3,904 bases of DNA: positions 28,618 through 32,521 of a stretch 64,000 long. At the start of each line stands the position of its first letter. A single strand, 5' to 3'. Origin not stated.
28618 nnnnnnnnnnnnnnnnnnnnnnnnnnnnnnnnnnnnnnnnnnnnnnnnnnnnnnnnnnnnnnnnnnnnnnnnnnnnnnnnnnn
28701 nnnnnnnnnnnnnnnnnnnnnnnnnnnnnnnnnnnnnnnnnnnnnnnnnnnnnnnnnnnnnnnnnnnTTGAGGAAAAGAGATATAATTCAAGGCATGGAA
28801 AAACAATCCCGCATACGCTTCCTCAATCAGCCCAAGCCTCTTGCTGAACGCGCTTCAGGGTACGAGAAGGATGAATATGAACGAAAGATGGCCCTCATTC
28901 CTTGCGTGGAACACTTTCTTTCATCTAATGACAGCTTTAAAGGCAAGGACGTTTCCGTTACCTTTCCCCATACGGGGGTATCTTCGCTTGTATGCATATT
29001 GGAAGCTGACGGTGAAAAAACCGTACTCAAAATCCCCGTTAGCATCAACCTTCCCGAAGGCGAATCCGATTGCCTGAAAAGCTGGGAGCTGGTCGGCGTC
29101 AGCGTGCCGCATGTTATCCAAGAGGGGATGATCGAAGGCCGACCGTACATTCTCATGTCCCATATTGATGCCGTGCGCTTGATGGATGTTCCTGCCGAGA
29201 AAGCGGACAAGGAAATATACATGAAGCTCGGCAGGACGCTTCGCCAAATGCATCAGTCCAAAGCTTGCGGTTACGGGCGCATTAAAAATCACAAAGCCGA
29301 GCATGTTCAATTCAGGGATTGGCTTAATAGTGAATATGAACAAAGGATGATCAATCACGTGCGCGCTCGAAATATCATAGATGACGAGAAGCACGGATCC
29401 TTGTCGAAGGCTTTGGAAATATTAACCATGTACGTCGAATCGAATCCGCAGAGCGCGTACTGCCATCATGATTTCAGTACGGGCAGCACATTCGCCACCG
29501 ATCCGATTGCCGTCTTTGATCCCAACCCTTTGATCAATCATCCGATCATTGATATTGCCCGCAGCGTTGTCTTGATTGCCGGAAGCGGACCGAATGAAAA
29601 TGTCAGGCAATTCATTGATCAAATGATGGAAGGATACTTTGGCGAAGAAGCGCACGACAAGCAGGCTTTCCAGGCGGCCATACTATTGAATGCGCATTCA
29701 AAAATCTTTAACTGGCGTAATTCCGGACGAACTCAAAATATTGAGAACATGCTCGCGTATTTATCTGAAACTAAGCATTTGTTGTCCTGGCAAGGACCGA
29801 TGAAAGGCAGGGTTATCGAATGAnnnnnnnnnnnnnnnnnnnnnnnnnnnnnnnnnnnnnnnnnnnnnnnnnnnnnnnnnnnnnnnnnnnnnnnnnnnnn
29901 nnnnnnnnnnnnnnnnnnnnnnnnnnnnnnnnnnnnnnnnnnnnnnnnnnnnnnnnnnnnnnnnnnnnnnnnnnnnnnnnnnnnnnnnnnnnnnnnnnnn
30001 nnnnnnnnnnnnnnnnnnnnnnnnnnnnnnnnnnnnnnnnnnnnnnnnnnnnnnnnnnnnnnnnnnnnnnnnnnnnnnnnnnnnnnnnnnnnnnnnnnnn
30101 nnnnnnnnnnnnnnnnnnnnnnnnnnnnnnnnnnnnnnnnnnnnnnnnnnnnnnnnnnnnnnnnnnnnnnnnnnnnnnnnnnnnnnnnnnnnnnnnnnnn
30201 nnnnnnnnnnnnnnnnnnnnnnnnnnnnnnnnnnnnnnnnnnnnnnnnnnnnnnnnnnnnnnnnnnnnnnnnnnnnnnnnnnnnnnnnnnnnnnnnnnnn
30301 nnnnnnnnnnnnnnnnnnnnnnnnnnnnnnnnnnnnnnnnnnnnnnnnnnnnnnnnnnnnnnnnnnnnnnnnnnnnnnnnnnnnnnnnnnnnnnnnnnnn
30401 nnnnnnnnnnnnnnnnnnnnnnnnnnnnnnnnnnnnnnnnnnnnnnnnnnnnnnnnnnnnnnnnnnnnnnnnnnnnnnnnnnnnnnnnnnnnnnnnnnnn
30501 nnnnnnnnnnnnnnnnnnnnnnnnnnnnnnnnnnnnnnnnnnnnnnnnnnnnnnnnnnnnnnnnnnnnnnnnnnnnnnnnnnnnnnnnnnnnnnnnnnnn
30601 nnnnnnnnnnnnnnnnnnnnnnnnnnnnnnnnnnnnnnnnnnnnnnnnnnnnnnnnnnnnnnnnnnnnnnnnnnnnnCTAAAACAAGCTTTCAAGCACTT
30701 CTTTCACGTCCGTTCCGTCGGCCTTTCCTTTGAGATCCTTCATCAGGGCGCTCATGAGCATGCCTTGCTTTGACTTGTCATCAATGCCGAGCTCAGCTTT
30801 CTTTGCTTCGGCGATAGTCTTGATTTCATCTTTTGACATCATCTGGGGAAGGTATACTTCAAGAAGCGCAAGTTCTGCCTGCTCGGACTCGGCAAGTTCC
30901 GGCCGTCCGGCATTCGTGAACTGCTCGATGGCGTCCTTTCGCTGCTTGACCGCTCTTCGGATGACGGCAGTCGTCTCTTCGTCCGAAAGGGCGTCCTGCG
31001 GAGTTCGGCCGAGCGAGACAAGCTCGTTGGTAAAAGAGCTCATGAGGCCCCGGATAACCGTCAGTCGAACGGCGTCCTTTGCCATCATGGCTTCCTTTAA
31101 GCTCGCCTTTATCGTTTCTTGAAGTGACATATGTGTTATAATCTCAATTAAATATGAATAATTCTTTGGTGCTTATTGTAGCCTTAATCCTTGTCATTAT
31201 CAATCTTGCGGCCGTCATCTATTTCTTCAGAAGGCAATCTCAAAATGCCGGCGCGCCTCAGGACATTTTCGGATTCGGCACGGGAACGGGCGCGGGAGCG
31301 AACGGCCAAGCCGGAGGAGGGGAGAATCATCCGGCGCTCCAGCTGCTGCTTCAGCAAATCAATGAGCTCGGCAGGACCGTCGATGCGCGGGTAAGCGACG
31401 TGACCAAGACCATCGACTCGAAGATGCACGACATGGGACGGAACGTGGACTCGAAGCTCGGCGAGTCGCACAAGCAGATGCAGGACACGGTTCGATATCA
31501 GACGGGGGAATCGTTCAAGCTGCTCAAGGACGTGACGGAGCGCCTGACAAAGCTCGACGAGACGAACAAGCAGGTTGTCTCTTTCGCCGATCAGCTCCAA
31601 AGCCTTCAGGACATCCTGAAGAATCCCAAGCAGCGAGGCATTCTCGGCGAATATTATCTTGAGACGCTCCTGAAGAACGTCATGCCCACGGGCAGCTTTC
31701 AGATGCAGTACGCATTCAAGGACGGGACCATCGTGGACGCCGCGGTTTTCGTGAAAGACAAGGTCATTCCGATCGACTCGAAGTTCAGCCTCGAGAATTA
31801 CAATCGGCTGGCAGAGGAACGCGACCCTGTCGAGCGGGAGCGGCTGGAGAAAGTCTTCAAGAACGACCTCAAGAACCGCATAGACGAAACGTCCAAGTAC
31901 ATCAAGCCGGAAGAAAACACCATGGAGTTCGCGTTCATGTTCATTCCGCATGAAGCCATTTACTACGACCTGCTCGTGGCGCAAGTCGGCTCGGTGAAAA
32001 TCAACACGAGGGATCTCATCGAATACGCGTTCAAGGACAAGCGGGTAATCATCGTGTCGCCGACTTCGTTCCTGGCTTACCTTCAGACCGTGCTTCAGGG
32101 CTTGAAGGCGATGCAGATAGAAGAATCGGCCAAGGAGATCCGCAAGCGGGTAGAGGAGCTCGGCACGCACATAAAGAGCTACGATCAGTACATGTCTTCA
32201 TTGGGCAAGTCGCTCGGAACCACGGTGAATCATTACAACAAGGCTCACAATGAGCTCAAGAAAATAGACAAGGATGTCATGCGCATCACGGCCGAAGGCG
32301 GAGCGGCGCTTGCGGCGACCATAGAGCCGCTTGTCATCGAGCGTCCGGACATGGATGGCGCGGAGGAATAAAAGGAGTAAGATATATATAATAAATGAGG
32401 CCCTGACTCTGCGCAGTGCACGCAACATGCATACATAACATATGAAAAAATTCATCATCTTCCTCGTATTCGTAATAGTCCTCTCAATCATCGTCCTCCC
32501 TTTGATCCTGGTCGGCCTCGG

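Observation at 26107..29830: AT-rich four-gene island next to tRNA-Glu and a tRNA fragment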

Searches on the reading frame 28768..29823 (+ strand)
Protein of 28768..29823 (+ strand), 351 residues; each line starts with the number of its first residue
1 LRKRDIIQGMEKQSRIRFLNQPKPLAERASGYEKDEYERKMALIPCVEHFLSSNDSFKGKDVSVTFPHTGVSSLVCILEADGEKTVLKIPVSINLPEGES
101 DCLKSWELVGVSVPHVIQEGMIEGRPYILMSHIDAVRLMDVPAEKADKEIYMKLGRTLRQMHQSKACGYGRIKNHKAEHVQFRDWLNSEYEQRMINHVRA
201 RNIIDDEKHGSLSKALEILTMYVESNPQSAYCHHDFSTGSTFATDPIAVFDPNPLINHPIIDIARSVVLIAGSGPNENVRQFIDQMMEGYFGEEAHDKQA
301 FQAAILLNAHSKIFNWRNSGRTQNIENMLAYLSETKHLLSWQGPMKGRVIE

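Call 8: search_protein_families(library=pfam, proteins=[window:28768-29823:+], max_evalue=0.01)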
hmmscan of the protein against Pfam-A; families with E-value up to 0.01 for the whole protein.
window:28768-29823:+ (351 aa): 2 families
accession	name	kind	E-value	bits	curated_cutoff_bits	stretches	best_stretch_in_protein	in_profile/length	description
PF01636.29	APH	-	1.3e-07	32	23.2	1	109-291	52-230/239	Phosphotransferase enzyme family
PF03881.20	Fructosamin_kin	-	0.0011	18.7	22.4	1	97-264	57-225/288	Fructosamine kinase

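Call 11: find_encoding_contigs(protein=window:28768-29823:+, flank=10000, max_places=10)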
Protein window:28768-29823:+ (351 aa): no gene with exactly this product is on record in the collection.

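Call 21: search_protein_families(library=padloc, proteins=[window:28768-29823:+], max_evalue=0.1)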
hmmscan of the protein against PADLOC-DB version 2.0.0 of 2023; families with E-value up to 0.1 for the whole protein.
window:28768-29823:+ (351 aa): 0 families

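Call 22: search_protein_families(library=ncbifam, proteins=[window:28768-29823:+], max_evalue=0.1)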
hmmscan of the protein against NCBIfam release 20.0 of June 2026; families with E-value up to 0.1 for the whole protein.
window:28768-29823:+ (351 aa): 2 families
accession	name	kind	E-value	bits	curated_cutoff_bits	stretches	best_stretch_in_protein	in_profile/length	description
NF033068.1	APH_3p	equivalog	0.00029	20.4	205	1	76-177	27-132/255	APH(3') family aminoglycoside O-phosphotransferase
NF032898.2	APH_3p_II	exception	0.0012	18.2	360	1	85-183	37-139/256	APH(3')-II family aminoglycoside O-phosphotransferase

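Call 27: find_homologous_proteins(query=window:28768-29823:+)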
Query window:28768-29823:+ (351 aa): 46 proteins with E <= 0.001 among 857 candidates.
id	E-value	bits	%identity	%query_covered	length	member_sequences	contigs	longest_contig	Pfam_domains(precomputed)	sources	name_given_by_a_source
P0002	6.0e-231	783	100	97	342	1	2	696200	PF01636.30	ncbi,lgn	-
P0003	8.1e-113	395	57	92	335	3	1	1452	PF03881.21,PF01636.30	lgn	-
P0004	4.4e-84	300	48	92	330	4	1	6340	PF01636.30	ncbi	-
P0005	8.9e-77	276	43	93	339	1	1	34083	PF01636.30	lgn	-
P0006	2.9e-76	275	47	92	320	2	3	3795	PF01636.30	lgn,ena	-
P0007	4.5e-76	274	44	93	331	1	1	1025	PF03881.21,PF01636.30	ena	-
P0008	7.7e-76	273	45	92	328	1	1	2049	PF01636.30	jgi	jgi:fructosamine-3-kinase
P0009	1.2e-75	273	43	93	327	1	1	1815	PF01636.30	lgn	-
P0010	1.3e-75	273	44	93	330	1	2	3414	PF01636.30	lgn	-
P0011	2.8e-75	271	42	93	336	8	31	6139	PF01636.30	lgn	-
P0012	9.3e-75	270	44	93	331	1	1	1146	PF03881.21,PF01636.30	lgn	-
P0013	5.9e-74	267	41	93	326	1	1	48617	PF01636.30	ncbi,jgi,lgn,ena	ncbi:MAG: phosphotransferase [bacterium]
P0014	1.4e-73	266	43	92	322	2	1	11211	PF01636.30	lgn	-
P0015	3.5e-72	261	44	91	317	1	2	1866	PF03881.21,PF01636.30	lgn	-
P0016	3.6e-72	261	43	91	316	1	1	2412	PF01636.30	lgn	-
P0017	8.6e-72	260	45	92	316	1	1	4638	PF01636.30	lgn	-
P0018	1.0e-71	260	43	95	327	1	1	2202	PF01636.30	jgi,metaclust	metaclust:\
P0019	1.1e-71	260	43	92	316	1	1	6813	PF01636.30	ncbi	-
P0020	1.5e-71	259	43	92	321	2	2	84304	PF03881.21,PF01636.30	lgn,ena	-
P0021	1.7e-71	259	41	92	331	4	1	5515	PF03881.21,PF01636.30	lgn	-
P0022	2.5e-71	258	41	94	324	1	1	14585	PF01636.30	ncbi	-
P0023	6.6e-71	257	43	92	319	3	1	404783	PF03881.21,PF01636.30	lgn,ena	-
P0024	7.6e-71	257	41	94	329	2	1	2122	PF01636.30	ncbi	-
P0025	2.7e-70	255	41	92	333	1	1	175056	PF01636.30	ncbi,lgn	-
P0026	5.2e-70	254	41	94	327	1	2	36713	PF03881.21,PF01636.30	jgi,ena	-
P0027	2.9e-69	252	43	84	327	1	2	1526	PF01636.30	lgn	-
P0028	1.5e-68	249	40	93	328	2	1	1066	PF01636.30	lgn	-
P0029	1.9e-68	249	38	94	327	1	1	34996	PF01636.30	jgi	jgi:aminoglycoside phosphotransferase (APT) family kinase protein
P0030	1.9e-68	249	42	91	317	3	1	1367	PF01636.30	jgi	jgi:fructosamine-3-kinase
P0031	2.5e-68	249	43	93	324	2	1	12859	PF01636.30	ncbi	-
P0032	1.1e-67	246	40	93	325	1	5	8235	PF01636.30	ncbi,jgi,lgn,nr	ncbi:aminoglycoside phosphotransferase family protein [Candidatus Woesebacteria bacterium]|jgi:fruct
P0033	1.3e-67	246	40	90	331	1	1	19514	PF01636.30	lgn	-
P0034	4.4e-66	241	40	92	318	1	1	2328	PF01636.30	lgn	-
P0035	7.3e-66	240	39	92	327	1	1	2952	PF01636.30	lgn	-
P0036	2.4e-65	239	40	90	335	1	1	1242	PF01636.30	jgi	-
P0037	2.4e-65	239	40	94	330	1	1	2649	PF03881.21,PF01633.27,PF01636.30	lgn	-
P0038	2.4e-65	239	40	93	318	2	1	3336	PF01636.30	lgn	-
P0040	3.5e-65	238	40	91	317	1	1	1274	PF01636.30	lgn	-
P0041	8.2e-65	237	48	75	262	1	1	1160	PF01636.30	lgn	-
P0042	9.1e-65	237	40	92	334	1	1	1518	PF01636.30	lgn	-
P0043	4.4e-64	235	38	93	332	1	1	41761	PF01636.30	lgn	-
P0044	1.0e-63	233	39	95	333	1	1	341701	PF03881.21,PF01636.30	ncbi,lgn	-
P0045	1.5e-62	230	39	91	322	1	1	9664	PF03881.21,PF01633.27,PF01636.30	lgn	-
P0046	5.1e-62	228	39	92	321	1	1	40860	PF01636.30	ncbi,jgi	ncbi:MAG: phosphotransferase [Candidatus Paceibacterota bacterium]|jgi:fructosamine-3-kinase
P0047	3.8e-61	225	38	94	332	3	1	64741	PF01636.30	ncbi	-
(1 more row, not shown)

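Call 28: find_encoding_contigs(protein=P0004, flank=6000, max_places=2)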
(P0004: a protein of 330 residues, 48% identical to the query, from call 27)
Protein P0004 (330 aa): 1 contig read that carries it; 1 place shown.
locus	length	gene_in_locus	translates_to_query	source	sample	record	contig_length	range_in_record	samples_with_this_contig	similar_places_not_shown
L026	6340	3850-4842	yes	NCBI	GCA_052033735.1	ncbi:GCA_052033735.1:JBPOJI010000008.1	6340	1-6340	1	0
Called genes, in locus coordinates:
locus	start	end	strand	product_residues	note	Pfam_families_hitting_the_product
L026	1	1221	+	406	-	?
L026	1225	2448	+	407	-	PF02151:UVR, PF08459:UvrC_RNaseH_dom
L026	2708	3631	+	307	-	PF01820:Dala_Dala_lig_N, PF14397:ATPgrasp_ST (faint), PF01071:GARS_A (weak), PF02655:ATP-grasp_3 (weak), PF02786:CPSase_L_D2 (faint), PF08443:RimK (weak), PF02222:ATP-grasp, PF07478:Dala_Dala_lig_C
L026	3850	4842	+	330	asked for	PF01636:APH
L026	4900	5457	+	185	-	-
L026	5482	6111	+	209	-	PF05368:NmrA, PF13460:NAD_binding_10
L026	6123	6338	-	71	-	?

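Call 29: find_encoding_contigs(protein=P0005, flank=6000, max_places=2)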
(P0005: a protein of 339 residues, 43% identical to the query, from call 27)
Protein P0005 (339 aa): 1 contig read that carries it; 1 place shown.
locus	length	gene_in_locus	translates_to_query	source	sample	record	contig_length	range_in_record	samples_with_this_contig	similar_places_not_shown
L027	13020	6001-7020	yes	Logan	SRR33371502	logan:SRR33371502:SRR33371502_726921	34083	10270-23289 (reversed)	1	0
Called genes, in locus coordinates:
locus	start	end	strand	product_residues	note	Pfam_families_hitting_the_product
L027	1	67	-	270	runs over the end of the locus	PF01738:DLH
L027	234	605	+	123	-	PF08818:DUF1801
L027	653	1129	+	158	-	-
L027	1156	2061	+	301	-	PF06983:3-dmu-9_3-mt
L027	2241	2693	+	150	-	-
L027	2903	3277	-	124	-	PF01471:PG_binding_1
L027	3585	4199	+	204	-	PF04116:FA_hydroxylase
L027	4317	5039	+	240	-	PF00561:Abhydrolase_1 (weak), PF10230:LIDHydrolase, PF12146:Hydrolase_4 (weak)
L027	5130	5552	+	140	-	PF00903:Glyoxalase, PF06983:3-dmu-9_3-mt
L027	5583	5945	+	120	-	PF08818:DUF1801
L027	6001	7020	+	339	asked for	PF01636:APH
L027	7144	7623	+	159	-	-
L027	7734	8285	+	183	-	PF01928:CYTH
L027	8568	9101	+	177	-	-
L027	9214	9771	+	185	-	PF13238:AAA_18 (weak)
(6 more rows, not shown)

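Call 30: find_encoding_contigs(protein=P0013, flank=6000, max_places=2)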
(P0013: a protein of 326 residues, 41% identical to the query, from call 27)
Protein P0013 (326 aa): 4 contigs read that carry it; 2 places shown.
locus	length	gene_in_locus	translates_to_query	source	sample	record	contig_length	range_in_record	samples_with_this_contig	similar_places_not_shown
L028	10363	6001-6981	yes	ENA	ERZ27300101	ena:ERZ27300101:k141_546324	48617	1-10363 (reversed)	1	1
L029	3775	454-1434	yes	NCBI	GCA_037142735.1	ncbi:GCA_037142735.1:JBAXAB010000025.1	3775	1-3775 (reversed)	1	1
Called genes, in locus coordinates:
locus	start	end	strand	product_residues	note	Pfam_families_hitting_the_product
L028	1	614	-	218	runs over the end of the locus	PF07650:KH_2, PF00189:Ribosomal_S3_C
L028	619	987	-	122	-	PF00237:Ribosomal_L22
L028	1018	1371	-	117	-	PF00203:Ribosomal_S19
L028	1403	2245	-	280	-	PF00181:Ribosomal_L2_N, PF03947:Ribosomal_L2_C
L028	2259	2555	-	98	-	PF00276:Ribosomal_L23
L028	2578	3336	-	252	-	PF00573:Ribosomal_L4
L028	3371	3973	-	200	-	PF00297:Ribosomal_L3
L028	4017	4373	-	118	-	PF00338:Ribosomal_S10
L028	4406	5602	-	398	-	PF00009:GTP_EFTU, PF03144:GTP_EFTU_D2, PF03143:GTP_EFTU_D3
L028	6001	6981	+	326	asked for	PF01636:APH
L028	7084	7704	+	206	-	-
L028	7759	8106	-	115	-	-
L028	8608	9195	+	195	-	PF07963:N_methyl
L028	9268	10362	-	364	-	?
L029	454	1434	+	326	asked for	PF01636:APH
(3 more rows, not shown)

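Call 51: search_solved_structures(query=window:28795-29823:+, max_evalue=0.01)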
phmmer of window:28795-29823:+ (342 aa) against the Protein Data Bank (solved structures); distinct sequences matched with E-value up to 0.01: 0.

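Call 54: search_solved_structures(query=A3, max_evalue=1)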
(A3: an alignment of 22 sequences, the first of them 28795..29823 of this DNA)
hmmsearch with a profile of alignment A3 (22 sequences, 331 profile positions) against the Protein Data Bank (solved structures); distinct sequences matched with E-value up to 1: 7.
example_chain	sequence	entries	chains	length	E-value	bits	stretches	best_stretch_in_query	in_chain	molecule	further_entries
6oid_A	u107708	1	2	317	0.0027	20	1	87-259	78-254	Protein-ribulosamine 3-kinase, chloroplastic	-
2k7r_A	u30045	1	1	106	0.017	17.4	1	169-236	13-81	Primosomal protein dnaI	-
4m4w_J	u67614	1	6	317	0.035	16.4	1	169-237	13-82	Primosomal protein DnaI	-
9qos_A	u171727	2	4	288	0.16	14.3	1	95-157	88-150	Aminoglycoside 3'-phosphotransferase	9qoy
3dxp_A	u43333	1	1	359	0.21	13.8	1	109-183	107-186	putative acyl-CoA dehydrogenase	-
6fu9_A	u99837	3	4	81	0.66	12.2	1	74-149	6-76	NBS-LRR class disease resistance protein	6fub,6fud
4aqr_D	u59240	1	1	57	0.82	11.9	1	289-329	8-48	CALCIUM-TRANSPORTING ATPASE 8, PLASMA MEMBRANE-TYPE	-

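Call 90: search_dna_similar(query=window:28795-29823:+, collection=phages, mode=protein, max_evalue=0.001, max_rows=5)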
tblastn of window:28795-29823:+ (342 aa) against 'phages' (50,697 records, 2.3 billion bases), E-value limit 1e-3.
No match.

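Call 93: find_related_loci(query=A3, collection=viral_contigs, flank=6000)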
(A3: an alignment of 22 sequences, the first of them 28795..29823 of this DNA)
Query A3 (342 aa) in viral_contigs; peptide patterns used: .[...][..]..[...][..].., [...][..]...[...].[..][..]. (x = any residue, [..] = any of these).
48 stretches matched a pattern, but none encodes a relative of the query by tblastn (E <= 1e-3).

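Call 115: find_encoding_contigs(protein=P0046, flank=5000, max_places=3)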
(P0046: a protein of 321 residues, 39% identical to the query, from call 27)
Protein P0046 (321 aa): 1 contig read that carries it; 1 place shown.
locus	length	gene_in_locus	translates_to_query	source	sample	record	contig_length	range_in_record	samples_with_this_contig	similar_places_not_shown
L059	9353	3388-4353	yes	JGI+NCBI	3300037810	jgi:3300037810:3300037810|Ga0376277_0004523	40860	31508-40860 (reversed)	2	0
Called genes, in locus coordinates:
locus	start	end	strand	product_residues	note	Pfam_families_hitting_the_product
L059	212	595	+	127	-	PF00903:Glyoxalase, PF22677:Ble-like_N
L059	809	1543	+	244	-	PF00318:Ribosomal_S2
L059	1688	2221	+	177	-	PF00889:EF_TS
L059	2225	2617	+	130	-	-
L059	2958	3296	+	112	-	-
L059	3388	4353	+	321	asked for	PF01636:APH (weak)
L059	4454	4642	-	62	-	-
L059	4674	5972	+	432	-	PF13632:Glyco_trans_2_3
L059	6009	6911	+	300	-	-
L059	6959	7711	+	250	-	PF00152:tRNA-synt_2 (faint), PF01409:tRNA-synt_2d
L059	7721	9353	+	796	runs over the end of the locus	PF03483:B3_4, PF00877:NLPC_P60, PF03484:B5, PF17759:tRNA_synthFbeta, PF03147:FDX-ACB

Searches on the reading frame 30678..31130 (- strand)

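Call 8: search_protein_families(library=pfam, proteins=[window:30678-31130:-], max_evalue=0.01)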
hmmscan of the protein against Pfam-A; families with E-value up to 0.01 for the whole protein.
window:30678-31130:- (150 aa): 2 families
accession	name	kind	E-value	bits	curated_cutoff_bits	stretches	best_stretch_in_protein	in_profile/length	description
PF09424.15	YqeY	-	7.3e-38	130.3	27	1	5-148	2-141/143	Yqey-like protein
PF02637.23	GatB_Yqey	-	0.00024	21.5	27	1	79-148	69-146/148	GatB domain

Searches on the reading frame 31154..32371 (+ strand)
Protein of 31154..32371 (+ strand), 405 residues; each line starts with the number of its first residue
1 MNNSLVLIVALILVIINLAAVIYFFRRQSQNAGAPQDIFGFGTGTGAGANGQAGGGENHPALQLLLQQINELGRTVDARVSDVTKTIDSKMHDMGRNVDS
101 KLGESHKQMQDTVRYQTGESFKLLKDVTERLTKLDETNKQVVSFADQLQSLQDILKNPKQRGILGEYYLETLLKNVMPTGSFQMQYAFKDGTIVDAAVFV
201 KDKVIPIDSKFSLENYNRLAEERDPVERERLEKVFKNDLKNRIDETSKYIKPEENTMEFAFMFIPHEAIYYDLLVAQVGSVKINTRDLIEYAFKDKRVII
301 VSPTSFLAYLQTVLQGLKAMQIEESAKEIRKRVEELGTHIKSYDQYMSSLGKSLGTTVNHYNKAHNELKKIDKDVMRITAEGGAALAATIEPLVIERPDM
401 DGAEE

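Call 8: search_protein_families(library=pfam, proteins=[window:31154-32371:+], max_evalue=0.01)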
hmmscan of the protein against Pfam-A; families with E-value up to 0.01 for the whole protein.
window:31154-32371:+ (405 aa): 4 families
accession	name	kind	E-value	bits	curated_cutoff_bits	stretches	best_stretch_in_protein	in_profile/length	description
PF02646.22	RmuC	-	2.4e-53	181.6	26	1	96-375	8-274/291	RmuC family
PF04513.17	Baculo_PEP_C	-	9.8e-05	22.9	38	0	317-380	30-99/140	Baculovirus polyhedron envelope protein, PEP, C terminus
PF10157.14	BORCS6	-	0.00019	22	35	0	65-156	8-98/101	BLOC-1-related complex sub-unit 6 C-terminal helix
PF20016.6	ThsA_Macro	-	0.0032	17.7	25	0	79-160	45-130/183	Thoeris protein ThsA, Macro domain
